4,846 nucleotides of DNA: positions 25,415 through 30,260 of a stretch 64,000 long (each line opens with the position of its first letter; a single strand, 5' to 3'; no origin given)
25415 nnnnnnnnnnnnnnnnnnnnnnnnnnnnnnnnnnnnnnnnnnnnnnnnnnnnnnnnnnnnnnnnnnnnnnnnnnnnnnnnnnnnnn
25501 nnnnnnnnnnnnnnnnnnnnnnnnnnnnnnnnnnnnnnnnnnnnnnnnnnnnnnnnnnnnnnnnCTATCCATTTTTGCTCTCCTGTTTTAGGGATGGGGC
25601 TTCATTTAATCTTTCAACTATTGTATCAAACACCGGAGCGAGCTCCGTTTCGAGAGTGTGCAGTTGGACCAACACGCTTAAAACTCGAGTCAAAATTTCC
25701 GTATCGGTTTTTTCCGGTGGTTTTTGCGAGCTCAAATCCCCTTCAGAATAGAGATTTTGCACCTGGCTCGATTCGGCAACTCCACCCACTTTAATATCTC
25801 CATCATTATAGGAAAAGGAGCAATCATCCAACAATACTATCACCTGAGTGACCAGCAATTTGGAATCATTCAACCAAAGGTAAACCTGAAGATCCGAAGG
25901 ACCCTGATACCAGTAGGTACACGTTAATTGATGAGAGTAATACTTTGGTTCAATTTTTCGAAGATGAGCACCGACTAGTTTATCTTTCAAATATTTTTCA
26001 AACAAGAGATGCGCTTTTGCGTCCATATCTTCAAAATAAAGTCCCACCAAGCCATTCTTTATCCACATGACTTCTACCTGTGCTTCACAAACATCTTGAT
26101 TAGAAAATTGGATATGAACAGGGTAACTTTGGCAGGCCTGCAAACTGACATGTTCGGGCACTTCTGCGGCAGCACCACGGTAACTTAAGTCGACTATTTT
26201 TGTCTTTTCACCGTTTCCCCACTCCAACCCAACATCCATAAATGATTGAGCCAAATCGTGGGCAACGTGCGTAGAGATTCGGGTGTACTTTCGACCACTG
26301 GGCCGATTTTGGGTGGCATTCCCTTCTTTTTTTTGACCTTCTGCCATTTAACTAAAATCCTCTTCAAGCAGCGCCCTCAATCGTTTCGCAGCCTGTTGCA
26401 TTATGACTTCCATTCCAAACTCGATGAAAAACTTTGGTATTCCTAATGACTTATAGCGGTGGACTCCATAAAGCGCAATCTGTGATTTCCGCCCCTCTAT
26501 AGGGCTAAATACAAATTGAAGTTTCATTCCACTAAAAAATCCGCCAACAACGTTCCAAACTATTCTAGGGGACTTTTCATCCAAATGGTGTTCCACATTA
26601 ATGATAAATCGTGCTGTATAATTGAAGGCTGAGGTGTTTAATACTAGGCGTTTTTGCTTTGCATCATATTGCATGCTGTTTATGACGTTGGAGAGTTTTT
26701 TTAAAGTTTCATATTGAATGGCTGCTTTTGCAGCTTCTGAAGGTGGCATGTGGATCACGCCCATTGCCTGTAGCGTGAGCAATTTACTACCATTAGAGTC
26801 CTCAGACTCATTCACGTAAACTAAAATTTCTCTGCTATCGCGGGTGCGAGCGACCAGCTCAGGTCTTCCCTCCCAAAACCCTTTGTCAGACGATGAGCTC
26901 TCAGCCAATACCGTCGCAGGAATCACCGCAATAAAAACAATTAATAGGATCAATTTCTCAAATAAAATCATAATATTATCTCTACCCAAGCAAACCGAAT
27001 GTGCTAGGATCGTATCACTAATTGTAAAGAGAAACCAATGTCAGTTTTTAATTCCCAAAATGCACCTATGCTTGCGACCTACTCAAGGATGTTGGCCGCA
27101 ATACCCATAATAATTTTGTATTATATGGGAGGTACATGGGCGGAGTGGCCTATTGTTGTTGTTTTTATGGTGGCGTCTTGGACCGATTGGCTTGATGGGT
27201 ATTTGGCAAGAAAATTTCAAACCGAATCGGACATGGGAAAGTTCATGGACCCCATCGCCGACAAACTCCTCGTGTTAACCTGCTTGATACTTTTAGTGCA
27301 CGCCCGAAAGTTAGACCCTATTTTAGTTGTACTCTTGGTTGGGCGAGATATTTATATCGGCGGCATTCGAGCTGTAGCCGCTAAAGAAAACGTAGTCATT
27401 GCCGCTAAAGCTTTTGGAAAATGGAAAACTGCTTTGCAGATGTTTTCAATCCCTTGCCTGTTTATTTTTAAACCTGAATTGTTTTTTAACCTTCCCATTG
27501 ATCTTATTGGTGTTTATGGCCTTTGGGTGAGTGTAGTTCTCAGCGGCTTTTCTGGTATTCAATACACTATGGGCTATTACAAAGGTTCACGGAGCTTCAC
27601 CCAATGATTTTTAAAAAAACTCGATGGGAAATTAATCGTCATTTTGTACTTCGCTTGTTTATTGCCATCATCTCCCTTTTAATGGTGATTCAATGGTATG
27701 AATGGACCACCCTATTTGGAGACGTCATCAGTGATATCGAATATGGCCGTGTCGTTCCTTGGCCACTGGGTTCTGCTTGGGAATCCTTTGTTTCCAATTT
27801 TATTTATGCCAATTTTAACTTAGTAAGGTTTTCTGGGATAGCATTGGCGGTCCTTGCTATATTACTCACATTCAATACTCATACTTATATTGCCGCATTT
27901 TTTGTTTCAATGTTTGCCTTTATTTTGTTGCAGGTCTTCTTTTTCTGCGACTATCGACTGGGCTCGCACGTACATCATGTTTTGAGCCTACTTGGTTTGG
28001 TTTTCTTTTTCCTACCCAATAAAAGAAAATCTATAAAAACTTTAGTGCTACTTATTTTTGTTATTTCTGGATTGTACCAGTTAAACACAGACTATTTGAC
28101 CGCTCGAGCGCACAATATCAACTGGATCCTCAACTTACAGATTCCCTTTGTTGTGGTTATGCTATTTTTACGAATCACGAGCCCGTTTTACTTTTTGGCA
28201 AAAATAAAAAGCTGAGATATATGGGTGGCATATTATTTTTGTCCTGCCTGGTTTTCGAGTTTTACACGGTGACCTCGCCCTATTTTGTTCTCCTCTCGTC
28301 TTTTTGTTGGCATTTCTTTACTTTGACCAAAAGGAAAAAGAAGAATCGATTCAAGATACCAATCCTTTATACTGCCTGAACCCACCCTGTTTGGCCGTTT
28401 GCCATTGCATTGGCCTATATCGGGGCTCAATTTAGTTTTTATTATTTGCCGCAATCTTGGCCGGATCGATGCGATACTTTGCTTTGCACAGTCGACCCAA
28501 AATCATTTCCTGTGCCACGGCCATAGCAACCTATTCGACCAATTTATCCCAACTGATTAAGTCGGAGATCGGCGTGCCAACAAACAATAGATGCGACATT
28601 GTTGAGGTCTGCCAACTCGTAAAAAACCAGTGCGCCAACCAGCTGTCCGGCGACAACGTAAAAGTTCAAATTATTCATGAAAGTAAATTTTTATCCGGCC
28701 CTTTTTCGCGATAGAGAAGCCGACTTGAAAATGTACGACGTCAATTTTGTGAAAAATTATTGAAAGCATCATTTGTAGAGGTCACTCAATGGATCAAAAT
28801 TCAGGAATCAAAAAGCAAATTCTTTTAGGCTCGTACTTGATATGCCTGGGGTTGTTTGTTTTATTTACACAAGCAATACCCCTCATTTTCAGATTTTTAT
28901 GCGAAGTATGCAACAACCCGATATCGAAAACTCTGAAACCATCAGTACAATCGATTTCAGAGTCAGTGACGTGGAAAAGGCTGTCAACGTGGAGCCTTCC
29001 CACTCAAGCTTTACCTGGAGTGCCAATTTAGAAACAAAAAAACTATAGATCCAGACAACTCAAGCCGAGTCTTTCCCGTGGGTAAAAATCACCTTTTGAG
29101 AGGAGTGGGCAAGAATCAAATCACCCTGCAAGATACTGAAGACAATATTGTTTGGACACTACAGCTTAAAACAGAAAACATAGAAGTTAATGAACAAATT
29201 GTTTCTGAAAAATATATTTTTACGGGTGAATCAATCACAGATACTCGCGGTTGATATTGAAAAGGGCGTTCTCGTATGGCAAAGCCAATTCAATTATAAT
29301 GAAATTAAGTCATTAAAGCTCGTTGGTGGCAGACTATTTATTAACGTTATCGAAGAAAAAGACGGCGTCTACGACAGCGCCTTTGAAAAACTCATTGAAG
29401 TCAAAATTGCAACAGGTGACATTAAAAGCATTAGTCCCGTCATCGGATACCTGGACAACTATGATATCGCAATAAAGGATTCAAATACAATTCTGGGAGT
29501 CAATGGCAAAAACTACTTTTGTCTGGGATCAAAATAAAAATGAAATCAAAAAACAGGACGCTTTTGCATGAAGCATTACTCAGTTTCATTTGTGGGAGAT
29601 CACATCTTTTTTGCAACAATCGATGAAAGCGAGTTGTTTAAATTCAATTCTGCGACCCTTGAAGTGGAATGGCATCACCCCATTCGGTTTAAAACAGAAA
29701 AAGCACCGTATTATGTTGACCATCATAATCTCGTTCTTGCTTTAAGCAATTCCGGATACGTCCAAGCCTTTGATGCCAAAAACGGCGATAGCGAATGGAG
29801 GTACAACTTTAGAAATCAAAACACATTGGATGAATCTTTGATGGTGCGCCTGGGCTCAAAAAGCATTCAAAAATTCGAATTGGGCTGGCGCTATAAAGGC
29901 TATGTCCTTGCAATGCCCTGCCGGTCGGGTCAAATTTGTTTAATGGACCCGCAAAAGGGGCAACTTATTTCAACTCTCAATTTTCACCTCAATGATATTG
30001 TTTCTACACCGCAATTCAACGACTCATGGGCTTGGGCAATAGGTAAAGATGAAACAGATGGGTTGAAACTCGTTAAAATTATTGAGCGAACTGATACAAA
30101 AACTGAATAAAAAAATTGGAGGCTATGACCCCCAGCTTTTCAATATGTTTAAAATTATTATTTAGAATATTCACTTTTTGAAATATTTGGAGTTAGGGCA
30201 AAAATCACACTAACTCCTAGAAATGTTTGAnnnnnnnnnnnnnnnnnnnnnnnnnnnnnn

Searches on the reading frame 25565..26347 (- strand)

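Call 10: search_protein_families(library=pfam, proteins=[window:25565-26347:-], max_evalue=0.001)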
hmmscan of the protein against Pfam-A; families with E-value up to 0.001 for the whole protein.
window:25565-26347:- (260 aa): 1 family
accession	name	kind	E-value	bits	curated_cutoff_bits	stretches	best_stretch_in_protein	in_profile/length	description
PF07238.19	PilZ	-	2.8e-06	28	22.5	1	47-120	23-100/102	PilZ domain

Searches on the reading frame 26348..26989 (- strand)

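Call 55: search_protein_families(library=pfam, proteins=[window:26348-26989:-], max_evalue=0.01)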
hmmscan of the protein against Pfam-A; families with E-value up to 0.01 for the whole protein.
window:26348-26989:- (213 aa): 1 family
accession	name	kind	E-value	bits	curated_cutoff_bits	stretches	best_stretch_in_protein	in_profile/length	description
PF03394.18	Pox_E8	-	0.0098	15.9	27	0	63-137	154-227/239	Poxvirus E8 protein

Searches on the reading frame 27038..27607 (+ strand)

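Call 55: search_protein_families(library=pfam, proteins=[window:27038-27607:+], max_evalue=0.01)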
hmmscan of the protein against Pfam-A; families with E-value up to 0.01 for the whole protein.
window:27038-27607:+ (189 aa): 1 family
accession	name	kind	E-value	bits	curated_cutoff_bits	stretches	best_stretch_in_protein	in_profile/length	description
PF01066.26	CDP-OH_P_transf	-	6.6e-37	127.7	22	1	8-168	2-149/152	CDP-alcohol phosphatidyltransferase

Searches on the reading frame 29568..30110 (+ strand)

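Call 8: search_protein_families(library=pfam, proteins=[window:29568-30110:+], max_evalue=0.01)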
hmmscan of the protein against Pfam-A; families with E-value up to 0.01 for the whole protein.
window:29568-30110:+ (180 aa): 3 families
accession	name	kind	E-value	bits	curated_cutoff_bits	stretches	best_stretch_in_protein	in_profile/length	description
PF13360.13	PQQ_2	-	3.4e-07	30.6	27.6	1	9-136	32-143/233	Outer membrane protein assembly factor BamB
PF13570.13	Beta-prop_ACSF4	-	6.9e-05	22.8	133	1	9-150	184-310/329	Beta-alanine-activating enzyme, beta-propeller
PF12894.13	ANAPC4_WD40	-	0.00018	22.1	22.9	1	104-143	43-82/91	Anaphase-promoting complex subunit 4 WD40 domain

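Call 9: search_protein_families(library=ncbifam, proteins=[window:29568-30110:+], max_evalue=0.01)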
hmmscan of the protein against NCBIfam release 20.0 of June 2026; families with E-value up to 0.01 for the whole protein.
window:29568-30110:+ (180 aa): 4 families
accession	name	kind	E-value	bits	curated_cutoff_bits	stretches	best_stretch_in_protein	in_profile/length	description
TIGR03300.1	assembly_YfgL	equivalog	3e-07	29.5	285.2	1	10-82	105-174/377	outer membrane protein assembly factor BamB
NF008351.0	PRK11138.1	equivalog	5.8e-05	21.7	423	1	9-82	119-189/394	outer membrane protein assembly factor BamB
TIGR04528.1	acido_non_PQQ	subfamily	0.00068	18.5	650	1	5-82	97-182/493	acido-empty-quinoprotein group A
NF040673.1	PLuB_PQQ_rpt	exception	0.0039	16.2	250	0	11-80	255-326/395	PLuB system PQQ-binding repeat protein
